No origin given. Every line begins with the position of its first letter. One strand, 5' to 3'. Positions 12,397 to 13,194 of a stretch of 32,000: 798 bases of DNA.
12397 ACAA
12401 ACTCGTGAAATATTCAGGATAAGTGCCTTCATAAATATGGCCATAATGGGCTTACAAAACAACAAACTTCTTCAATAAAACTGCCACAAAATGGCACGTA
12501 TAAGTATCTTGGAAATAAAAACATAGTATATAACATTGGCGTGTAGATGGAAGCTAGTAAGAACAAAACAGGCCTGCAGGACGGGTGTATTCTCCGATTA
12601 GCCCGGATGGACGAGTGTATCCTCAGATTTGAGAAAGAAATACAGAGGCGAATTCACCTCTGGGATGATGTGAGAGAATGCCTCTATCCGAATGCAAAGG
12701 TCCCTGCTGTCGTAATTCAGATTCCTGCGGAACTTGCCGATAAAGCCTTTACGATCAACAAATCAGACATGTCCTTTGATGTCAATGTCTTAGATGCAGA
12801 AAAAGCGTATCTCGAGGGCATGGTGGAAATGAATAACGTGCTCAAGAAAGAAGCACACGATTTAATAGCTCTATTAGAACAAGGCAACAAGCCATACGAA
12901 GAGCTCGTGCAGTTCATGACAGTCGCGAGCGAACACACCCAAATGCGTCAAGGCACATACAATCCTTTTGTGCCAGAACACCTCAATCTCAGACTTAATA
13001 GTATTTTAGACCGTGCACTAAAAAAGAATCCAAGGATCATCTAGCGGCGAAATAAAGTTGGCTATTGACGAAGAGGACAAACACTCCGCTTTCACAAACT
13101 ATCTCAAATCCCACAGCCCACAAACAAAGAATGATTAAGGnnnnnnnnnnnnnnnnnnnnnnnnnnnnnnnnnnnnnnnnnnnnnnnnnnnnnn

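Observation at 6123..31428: A conserved promoter module of about 60 bp with fixed spacing precedes many unrelated island genes on both strands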

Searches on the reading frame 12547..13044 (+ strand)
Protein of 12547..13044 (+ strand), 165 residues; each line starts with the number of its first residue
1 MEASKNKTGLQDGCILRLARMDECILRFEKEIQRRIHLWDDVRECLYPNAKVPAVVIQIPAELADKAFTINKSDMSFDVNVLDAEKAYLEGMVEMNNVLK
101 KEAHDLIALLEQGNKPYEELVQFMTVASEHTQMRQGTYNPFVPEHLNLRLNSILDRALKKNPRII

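Call 8: search_protein_families(library=pfam, proteins=[window:12547-13044:+], max_evalue=0.01)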
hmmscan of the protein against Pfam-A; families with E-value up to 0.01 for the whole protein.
window:12547-13044:+ (165 aa): 0 families

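Call 79: search_protein_families(library=phrogs, proteins=[window:12547-13044:+], max_evalue=0.001)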
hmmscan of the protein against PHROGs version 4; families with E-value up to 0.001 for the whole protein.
window:12547-13044:+ (165 aa): 0 families

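Call 80: search_protein_families(library=padloc, proteins=[window:12547-13044:+], max_evalue=0.001)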
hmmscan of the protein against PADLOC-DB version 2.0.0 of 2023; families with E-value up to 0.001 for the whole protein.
window:12547-13044:+ (165 aa): 0 families

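Call 90: search_protein_families(library=pfam, proteins=[L157:772-1956:+, L157:12458-13003:-, L157:13124-14140:-], max_evalue=0.01)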
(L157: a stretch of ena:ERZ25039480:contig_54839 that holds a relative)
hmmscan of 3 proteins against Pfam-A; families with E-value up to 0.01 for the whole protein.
L157:772-1956:+ (394 aa): 1 family
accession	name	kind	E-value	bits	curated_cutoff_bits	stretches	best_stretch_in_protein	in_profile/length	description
PF18958.6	DUF5700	-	8.7e-05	22.5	25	1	53-151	96-185/283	Putative zinc dependent peptidase (DUF5700)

L157:12458-13003:- (181 aa): 0 families

L157:13124-14140:- (338 aa): 0 families
